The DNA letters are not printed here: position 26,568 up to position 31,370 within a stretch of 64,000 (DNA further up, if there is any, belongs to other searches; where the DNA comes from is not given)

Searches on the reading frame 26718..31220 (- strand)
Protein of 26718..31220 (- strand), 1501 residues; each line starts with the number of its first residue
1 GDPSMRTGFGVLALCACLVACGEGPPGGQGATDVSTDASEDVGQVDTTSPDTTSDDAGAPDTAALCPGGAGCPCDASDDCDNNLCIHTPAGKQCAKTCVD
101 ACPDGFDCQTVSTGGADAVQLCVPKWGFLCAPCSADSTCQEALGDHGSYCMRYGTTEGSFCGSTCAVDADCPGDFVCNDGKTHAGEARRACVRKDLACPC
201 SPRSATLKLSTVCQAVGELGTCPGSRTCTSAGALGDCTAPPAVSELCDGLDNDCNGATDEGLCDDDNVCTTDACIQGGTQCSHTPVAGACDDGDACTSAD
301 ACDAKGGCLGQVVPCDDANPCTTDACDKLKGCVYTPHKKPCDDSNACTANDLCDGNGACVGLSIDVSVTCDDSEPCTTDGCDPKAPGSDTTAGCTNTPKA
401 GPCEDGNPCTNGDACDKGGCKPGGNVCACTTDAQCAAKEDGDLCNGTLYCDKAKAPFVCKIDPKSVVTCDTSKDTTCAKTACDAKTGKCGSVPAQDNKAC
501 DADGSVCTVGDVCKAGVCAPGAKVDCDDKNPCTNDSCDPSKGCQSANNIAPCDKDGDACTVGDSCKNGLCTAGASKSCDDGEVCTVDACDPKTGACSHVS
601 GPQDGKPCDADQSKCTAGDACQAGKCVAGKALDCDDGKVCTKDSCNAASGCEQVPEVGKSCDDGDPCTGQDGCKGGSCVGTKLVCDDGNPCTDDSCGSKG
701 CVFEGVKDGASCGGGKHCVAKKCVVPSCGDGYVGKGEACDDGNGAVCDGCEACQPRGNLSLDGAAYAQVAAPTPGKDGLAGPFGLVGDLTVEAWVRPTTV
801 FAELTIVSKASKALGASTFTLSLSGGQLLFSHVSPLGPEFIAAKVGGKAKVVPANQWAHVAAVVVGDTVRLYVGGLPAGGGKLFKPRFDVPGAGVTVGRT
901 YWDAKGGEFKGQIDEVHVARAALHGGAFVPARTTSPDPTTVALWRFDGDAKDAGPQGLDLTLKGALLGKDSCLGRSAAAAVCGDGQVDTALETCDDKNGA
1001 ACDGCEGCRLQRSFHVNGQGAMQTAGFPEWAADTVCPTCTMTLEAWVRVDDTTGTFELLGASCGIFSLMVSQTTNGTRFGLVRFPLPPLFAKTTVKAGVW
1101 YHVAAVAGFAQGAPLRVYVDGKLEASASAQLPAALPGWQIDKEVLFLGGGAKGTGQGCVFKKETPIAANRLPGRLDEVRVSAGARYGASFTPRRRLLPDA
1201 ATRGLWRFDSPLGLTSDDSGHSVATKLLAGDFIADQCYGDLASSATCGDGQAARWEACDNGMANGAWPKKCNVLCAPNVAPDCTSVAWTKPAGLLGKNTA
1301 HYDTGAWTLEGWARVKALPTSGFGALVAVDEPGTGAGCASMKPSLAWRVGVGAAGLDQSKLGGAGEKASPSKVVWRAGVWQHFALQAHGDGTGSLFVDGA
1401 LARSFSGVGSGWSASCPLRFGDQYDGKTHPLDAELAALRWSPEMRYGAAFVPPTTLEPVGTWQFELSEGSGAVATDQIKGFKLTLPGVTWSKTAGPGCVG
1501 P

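Call 57: search_protein_families(library=pfam, proteins=[window:26718-31220:-], max_evalue=0.001)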
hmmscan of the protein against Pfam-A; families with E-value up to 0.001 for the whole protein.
window:26718-31220:- (1501 aa): 3 families
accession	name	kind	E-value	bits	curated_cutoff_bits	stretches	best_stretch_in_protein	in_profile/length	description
PF13385.13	Laminin_G_3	-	2.1e-40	138.7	27.6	3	786-923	16-145/151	Concanavalin A-like lectin/glucanases superfamily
PF00526.23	Dicty_CTDC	-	5.2e-25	87.3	27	4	315-336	2-23/24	Dictyostelium (slime mold) repeat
PF13948.11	DUF4215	-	9.3e-06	26.3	27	1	716-754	8-47/47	Domain of unknown function (DUF4215)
